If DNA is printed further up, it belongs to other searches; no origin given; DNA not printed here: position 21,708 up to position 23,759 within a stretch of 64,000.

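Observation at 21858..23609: ABC-F (ribosome-protection-type) ATPase translationally coupled to the RiPP enzymes: candidate self-immunity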

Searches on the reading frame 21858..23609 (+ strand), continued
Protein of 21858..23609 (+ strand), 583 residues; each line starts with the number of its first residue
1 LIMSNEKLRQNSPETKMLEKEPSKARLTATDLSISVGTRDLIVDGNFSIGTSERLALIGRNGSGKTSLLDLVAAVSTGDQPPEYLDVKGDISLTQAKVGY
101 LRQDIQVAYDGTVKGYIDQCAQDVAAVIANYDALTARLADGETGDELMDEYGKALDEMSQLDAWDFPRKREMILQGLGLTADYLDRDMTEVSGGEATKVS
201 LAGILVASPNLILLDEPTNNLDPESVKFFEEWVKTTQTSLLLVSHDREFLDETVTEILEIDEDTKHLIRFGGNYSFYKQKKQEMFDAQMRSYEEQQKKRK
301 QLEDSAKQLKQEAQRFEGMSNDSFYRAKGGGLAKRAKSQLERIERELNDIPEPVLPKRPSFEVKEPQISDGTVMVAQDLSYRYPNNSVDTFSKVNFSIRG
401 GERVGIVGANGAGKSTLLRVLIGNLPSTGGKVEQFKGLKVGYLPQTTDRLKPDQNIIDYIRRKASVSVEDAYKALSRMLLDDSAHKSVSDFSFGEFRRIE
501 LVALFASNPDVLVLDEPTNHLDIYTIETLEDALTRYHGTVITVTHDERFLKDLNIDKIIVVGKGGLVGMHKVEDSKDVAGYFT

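Call 25: find_encoding_contigs(protein=P0007, flank=7000, max_places=1)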
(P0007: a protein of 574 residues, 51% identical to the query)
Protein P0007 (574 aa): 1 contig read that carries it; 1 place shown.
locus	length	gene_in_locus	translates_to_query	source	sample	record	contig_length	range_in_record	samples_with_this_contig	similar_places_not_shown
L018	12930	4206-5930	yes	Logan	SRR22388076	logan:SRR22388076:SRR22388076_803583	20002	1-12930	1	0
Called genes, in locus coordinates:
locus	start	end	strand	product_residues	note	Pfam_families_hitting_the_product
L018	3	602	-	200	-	?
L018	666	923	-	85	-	-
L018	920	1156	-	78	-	-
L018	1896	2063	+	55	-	-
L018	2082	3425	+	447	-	PF02624:YcaO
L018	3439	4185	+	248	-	PF00881:Nitroreductase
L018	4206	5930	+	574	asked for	PF03193:RsgA_GTPase (faint), PF00005:ABC_tran, PF02463:SMC_N (faint), PF13175:AAA_15 (faint), PF13476:AAA_23 (weak), PF13555:AAA_29 (faint), PF12848:ABC_tran_Xtn (weak), PF00005:ABC_tran, +4 more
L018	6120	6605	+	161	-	-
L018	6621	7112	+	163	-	-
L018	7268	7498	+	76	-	-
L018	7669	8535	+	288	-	-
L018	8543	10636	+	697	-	PF17210:SdrD_B (weak)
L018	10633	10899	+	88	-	-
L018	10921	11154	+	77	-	-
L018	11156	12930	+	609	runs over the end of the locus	-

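Call 26: find_encoding_contigs(protein=P0020, flank=7000, max_places=1)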
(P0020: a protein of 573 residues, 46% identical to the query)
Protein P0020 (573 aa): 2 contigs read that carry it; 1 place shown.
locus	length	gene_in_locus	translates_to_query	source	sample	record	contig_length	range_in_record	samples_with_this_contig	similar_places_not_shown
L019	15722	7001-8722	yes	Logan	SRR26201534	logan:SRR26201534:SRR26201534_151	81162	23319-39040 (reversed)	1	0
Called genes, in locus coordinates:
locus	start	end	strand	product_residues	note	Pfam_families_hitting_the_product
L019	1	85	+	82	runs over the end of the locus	PF13192:Thioredoxin_3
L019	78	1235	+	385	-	PF03773:ArsP_1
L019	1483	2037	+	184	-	-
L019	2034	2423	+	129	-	-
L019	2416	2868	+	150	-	-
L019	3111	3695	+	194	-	-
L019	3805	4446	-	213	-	-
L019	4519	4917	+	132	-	PF01894:YjbQ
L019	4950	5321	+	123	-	-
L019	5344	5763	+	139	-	PF03479:PCC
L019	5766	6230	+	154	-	PF02643:DUF192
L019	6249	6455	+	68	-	-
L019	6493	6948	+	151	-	PF12641:Flavodoxin_3, PF12724:Flavodoxin_5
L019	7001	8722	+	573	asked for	PF13476:AAA_23 (faint), PF00005:ABC_tran, PF02463:SMC_N (faint), PF05729:NACHT (faint), PF13175:AAA_15 (faint), PF13304:AAA_21 (faint), PF12848:ABC_tran_Xtn (weak), PF00005:ABC_tran, +2 more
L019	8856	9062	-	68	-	-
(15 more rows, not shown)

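Call 27: find_encoding_contigs(protein=P0026, flank=7000, max_places=1)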
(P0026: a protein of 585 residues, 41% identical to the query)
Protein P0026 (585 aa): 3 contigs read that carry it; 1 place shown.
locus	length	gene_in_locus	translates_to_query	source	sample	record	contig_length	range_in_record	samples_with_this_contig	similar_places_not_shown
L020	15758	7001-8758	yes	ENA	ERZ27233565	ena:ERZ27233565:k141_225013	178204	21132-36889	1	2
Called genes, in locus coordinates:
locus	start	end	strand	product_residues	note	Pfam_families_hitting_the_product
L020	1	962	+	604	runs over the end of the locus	PF07973:tRNA_SAD, PF00587:tRNA-synt_2b, PF03129:HGTP_anticodon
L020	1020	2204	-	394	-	PF11104:PilM_2, PF02491:SHS2_FTSA, PF14450:FtsA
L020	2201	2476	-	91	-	-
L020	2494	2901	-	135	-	PF11969:DcpS_C, PF01230:HIT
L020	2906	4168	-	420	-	PF01409:tRNA-synt_2d (weak), PF13393:tRNA-synt_His, PF00152:tRNA-synt_2 (faint), PF00587:tRNA-synt_2b, PF03129:HGTP_anticodon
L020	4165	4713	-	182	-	PF10502:Peptidase_S26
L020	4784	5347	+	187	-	PF01195:Pept_tRNA_hydro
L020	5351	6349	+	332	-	-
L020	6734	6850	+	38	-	-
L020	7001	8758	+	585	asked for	PF02463:SMC_N, PF13555:AAA_29 (faint), PF00005:ABC_tran, PF13175:AAA_15 (faint), PF13304:AAA_21 (faint), PF12848:ABC_tran_Xtn (weak), PF00005:ABC_tran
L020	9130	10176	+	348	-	PF04055:Radical_SAM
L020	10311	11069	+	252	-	-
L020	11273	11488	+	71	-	-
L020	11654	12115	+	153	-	-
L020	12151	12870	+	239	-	PF12645:HTH_16 (faint), PF04542:Sigma70_r2 (faint)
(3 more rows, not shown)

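Call 28: list_cluster_members(proteins=[P0001, P0004, P0010, P0014, P0026, P0030, P0053, P0051, P0061, P0059])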
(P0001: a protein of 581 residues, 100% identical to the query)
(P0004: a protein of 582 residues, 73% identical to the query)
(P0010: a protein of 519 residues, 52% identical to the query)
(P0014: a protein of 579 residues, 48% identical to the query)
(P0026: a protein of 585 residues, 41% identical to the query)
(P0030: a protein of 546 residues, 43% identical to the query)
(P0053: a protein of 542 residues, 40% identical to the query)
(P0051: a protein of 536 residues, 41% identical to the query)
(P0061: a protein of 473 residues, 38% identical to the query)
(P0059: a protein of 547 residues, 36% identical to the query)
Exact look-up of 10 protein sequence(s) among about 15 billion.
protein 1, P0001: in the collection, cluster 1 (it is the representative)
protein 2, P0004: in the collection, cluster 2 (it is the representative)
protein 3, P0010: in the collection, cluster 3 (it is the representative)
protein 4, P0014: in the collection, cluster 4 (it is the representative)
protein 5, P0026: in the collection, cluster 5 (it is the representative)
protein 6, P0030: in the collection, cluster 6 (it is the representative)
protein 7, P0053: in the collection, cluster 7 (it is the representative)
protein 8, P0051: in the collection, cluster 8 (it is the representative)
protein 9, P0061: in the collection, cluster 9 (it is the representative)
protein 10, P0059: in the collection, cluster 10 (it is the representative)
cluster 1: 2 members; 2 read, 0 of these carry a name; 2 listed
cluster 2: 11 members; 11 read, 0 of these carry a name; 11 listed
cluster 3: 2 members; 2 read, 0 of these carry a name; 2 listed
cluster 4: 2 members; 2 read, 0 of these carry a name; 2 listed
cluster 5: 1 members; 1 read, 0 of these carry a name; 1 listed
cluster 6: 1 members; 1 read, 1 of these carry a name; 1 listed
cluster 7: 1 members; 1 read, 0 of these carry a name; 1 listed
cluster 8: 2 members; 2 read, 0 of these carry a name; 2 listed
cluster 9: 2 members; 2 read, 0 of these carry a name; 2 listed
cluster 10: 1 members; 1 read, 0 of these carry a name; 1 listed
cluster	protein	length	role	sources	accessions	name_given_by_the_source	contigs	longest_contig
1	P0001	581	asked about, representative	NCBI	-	-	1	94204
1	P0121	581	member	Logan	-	-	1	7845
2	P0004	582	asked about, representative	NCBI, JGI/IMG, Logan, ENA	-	-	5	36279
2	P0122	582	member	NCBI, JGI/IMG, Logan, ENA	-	-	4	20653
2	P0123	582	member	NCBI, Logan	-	-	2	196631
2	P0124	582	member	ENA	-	-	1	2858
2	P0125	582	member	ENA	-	-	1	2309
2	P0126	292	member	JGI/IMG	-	-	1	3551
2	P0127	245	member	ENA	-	-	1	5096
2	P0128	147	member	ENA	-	-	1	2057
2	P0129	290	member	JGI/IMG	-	-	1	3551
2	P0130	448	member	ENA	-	-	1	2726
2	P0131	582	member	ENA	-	-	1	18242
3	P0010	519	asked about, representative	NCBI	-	-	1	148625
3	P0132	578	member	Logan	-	-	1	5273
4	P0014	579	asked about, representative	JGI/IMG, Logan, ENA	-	-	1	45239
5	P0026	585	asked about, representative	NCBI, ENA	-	-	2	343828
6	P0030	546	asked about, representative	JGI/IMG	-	macrolide transport system ATP-binding/permease protein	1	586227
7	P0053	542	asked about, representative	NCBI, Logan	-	-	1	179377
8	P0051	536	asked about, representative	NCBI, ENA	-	-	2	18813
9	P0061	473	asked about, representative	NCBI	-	-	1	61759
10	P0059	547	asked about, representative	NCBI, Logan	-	-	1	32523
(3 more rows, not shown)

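Call 33: search_dna_similar(query=window:21864-23609:+, collection=plasmids, mode=protein, max_rows=50, rows=spread)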
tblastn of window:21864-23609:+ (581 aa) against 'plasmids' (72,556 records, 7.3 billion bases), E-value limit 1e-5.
The search stops at 5000 records and this limit was reached: more records match than are counted here, and every count below describes the 5000 best-scoring records only.
In 3 record(s) the limit of 40 matching pieces per record was reached: places in those records are undercounted.
Records with a match: at least 5000; places in all: 13547; records where one place covers at least 80% of the query: 2637.
Best place of each record, by identity: <60% 5000.
By first word of the organism name: Enterococcus 525; Staphylococcus 475; Klebsiella 458; Escherichia 406; Rhizobium 345; Acinetobacter 217; Bacillus 179; Sinorhizobium 154; Streptomyces 143; Agrobacterium 134; and 294 more.
By predicted mobility (MOB-suite, as given by PLSDB): non-mobilizable 2189; conjugative 1532; mobilizable 1279.
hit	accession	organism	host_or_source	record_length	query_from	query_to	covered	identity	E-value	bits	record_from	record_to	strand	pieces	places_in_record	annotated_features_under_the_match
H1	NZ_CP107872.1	Streptomyces virginiae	-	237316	10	553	94%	32.6%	3e-55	209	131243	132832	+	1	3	ABC-F family ATP-binding cassette domain-containing protein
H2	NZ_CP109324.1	Streptomyces sp. NBC_01592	-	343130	21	549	91%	30.7%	3e-57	272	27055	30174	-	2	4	ABC-F family ATP-binding cassette domain-containing protein | CGNR zinc finger domain-containing protein | ABC transporter ATP-binding protein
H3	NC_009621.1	Sinorhizobium medicae WSM419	-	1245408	29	552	90%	30.1%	2e-60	224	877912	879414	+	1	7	record has no annotation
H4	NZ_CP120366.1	Sinorhizobium kummerowiae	Kummerowia stipulacea,Pure culture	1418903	29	552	90%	29.6%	4e-59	221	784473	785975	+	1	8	none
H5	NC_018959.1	Staphylococcus aureus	-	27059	9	552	94%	28.3%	2e-33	281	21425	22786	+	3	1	msr(A): ABC-F type ribosomal protection protein Msr(A) | msrA: msr-type ABC-F protein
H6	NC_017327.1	Sinorhizobium meliloti SM11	-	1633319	29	552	90%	29.1%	4e-59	305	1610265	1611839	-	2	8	none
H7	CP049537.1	Staphylococcus aureus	Homo sapiens,blood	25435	9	552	94%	27.8%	2e-33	218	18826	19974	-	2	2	msrA: msr-type ABC-F protein | msr(A): ABC-F type ribosomal protection protein Msr(A)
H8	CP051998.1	Staphylococcus aureus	Homo sapiens,blood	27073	9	552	94%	27.8%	2e-33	218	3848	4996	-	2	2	msrA: msr-type ABC-F protein | msr(A): ABC-F type ribosomal protection protein Msr(A)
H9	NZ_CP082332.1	Micrococcus luteus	indoor air LB agar isolate,indoor air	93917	21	552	92%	28.2%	6e-49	191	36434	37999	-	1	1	ABC-F family ATP-binding cassette domain-containing protein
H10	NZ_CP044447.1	Acinetobacter indicus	goose,stool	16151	21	554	92%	27.2%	4e-35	294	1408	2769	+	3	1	msr(E): ABC-F type ribosomal protection protein Msr(E) | msrE: msr-type ABC-F protein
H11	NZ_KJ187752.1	Klebsiella pneumoniae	-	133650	21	554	92%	27.2%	5e-35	294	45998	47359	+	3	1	msr(E): ABC-F type ribosomal protection protein Msr(E) | msrE: msr-type ABC-F protein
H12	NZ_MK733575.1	Escherichia coli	-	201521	21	554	92%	27.2%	5e-35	294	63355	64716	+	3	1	msr(E): ABC-F type ribosomal protection protein Msr(E) | msrE: msr-type ABC-F protein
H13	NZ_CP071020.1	Enterobacter hormaechei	Homo sapiens,Chromosome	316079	21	554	92%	27.2%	5e-35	294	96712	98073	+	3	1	msr(E): ABC-F type ribosomal protection protein Msr(E) | msrE: msr-type ABC-F protein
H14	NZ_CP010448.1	Francisella tularensis subsp. tularensis SCHU S4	-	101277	39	548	88%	28.3%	3e-55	285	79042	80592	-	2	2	energy-dependent translational throttle protein EttA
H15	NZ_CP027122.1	Acinetobacter baumannii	-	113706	21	551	91%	27.1%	5e-35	231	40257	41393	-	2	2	msrE: msr-type ABC-F protein | msr(E): ABC-F type ribosomal protection protein Msr(E)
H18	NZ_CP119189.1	Clostridium perfringens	goat,fecal sample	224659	21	547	91%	27.3%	5e-55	279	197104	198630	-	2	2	optrA: Miscellaneous ABC-F subfamily ATP-binding cassette ribosomal ... | optrA: ABC-F type ribosomal protection protein OptrA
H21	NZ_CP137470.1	Enterococcus faecium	Chicken,feces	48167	24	553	91%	26.3%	8e-53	202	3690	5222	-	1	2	poxtA: ABC-F type ribosomal protection protein PoxtA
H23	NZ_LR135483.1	Enterococcus faecium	-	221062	25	551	91%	25.6%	7e-32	139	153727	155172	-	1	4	lsaE: lsa-type ABC-F protein | lsa(E): ABC-F type ribosomal protection protein Lsa(E)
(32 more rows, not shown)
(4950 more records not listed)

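Call 34: get_annotated_region(hit=H5, flank=600)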
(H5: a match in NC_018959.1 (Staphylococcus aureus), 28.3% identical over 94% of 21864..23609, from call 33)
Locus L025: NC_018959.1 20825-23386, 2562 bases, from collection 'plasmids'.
description: Staphylococcus aureus plasmid p18808-P03, complete sequence
organism: Staphylococcus aureus (NCBI taxid 1280)
taxonomy: Bacteria; Bacillota; Bacilli; Bacillales; Staphylococcaceae; Staphylococcus; Staphylococcus aureus
host: -; source: -; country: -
typing (MOB-suite, as given by PLSDB): mobilizable; replicon rep_cluster_1017,rep_cluster_1733,rep_cluster_2100
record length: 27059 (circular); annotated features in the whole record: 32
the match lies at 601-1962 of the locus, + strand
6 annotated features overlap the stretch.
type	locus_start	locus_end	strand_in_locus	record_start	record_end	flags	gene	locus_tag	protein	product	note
CDS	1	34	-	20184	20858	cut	-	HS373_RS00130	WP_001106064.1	IS6 family transposase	-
predicted_resistance_gene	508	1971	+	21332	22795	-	msr(A)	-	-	ABC-F type ribosomal protection protein Msr(A)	predicted by amrfinderplus; class MACROLIDE/STREPTOGRAMIN; identity 100.0%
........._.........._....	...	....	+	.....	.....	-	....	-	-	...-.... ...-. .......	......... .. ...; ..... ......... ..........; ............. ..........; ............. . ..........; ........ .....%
CDS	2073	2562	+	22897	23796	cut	-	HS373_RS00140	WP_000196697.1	Mph(C) family macrolide 2'-phosphotransferase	-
predicted_resistance_gene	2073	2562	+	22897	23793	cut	mph(C)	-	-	Mph(C) family macrolide 2'-phosphotransferase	predicted by amrfinderplus; class MACROLIDE; identity 100.0%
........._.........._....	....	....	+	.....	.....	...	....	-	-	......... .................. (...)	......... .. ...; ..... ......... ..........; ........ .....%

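Call 35: get_annotated_region(hit=H10, flank=600)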
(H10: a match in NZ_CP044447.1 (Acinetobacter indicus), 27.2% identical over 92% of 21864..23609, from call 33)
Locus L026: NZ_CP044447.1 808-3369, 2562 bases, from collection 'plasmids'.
description: Acinetobacter indicus strain CMG3-2 plasmid pCMG3-2-2, complete sequence
organism: Acinetobacter indicus (NCBI taxid 756892)
taxonomy: Bacteria; Pseudomonadota; Gammaproteobacteria; Moraxellales; Moraxellaceae; Acinetobacter; Acinetobacter indicus
host: -; source: goose,stool; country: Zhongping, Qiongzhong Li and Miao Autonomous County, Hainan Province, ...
typing (MOB-suite, as given by PLSDB): mobilizable; replicon rep_cluster_1259,rep_cluster_1903; relaxase MOBP
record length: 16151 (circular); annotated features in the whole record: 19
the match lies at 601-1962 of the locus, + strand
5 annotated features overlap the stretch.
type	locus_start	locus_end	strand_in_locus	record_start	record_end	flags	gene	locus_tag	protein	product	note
predicted_resistance_gene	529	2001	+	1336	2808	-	msr(E)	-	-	ABC-F type ribosomal protection protein Msr(E)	predicted by amrfinderplus; class MACROLIDE/STREPTOGRAMIN; identity 100.0%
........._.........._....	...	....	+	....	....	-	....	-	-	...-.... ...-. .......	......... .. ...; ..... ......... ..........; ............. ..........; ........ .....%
CDS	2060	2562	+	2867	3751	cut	-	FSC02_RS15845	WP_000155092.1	Mph(E) family macrolide 2'-phosphotransferase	-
predicted_resistance_gene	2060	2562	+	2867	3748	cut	mph(E)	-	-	Mph(E) family macrolide 2'-phosphotransferase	predicted by amrfinderplus; class MACROLIDE; identity 100.0%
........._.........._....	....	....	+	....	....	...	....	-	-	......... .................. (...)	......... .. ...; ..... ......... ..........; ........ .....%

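Call 36: get_annotated_region(hit=H18, flank=900)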
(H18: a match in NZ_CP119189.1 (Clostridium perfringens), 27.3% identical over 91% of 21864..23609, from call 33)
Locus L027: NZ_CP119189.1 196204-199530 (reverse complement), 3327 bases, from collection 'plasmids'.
description: Clostridium perfringens strain 21-D-5 plasmid p21-D-5b, complete sequence
organism: Clostridium perfringens (NCBI taxid 1502)
taxonomy: Bacteria; Bacillota; Clostridia; Eubacteriales; Clostridiaceae; Clostridium; Clostridium perfringens
host: -; source: goat,fecal sample; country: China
typing (MOB-suite, as given by PLSDB): non-mobilizable; replicon Inc18
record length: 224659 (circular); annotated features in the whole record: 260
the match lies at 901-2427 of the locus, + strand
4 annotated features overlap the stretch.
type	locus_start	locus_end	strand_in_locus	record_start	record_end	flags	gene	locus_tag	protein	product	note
CDS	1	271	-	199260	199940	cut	-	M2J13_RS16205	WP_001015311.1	IS6-like element IS1216 family transposase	GO:0006313 - DNA transposition [Evidence IEA]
predicted_resistance_gene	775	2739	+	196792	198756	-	optrA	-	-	ABC-F type ribosomal protection protein OptrA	predicted by amrfinderplus; class PHENICOL/OXAZOLIDINONE; identity 99.85%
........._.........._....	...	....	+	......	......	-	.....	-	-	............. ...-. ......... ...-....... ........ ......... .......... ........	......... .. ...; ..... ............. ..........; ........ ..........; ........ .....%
CDS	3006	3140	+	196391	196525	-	-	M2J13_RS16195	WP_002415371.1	hypothetical protein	-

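Call 37: get_annotated_region(hit=H21, flank=600)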
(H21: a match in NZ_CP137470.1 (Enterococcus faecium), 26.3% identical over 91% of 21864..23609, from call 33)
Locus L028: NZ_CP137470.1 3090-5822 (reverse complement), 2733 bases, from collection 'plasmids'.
description: Enterococcus faecium strain C20-2A plasmid pC20-2A-poxtA, complete sequence
organism: Enterococcus faecium (NCBI taxid 1352)
taxonomy: Bacteria; Bacillota; Bacilli; Lactobacillales; Enterococcaceae; Enterococcus; Enterococcus faecium
host: -; source: Chicken,feces; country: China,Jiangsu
typing (MOB-suite, as given by PLSDB): mobilizable; replicon rep_cluster_185; relaxase MOBV
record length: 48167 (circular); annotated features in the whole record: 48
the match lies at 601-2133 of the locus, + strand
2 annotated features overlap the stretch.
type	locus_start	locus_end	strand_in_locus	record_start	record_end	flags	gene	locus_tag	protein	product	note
predicted_resistance_gene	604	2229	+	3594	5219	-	poxtA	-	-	ABC-F type ribosomal protection protein PoxtA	predicted by amrfinderplus; class PHENICOL/OXAZOLIDINONE; identity 100.0%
CDS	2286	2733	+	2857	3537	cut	-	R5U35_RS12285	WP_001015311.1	IS6-like element IS1216 family transposase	GO:0006313 - DNA transposition [Evidence IEA]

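Call 38: get_annotated_region(hit=H23, flank=600)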
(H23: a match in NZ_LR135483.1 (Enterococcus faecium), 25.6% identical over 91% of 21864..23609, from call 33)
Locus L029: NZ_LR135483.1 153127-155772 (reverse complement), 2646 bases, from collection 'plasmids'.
description: Enterococcus faecium isolate E4456 plasmid 2
organism: Enterococcus faecium (NCBI taxid 1352)
taxonomy: Bacteria; Bacillota; Bacilli; Lactobacillales; Enterococcaceae; Enterococcus; Enterococcus faecium
host: -; source: -; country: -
typing (MOB-suite, as given by PLSDB): conjugative; replicon rep_cluster_1018,rep_cluster_893; relaxase MOBP; mating-pair formation MPF_T
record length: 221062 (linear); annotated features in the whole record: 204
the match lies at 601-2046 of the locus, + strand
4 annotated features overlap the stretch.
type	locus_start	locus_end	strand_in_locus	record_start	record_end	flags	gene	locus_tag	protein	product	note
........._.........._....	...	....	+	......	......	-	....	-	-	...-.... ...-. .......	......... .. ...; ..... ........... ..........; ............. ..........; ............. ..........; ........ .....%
predicted_resistance_gene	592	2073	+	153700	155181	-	lsa(E)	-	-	ABC-F type ribosomal protection protein Lsa(E)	predicted by amrfinderplus; class LINCOSAMIDE/STREPTOGRAMIN; identity 100.0%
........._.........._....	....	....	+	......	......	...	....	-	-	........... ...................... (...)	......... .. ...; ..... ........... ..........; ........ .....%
predicted_resistance_gene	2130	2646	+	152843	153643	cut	lnu(B)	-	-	lincosamide nucleotidyltransferase Lnu(B)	predicted by amrfinderplus; class LINCOSAMIDE; identity 100.0%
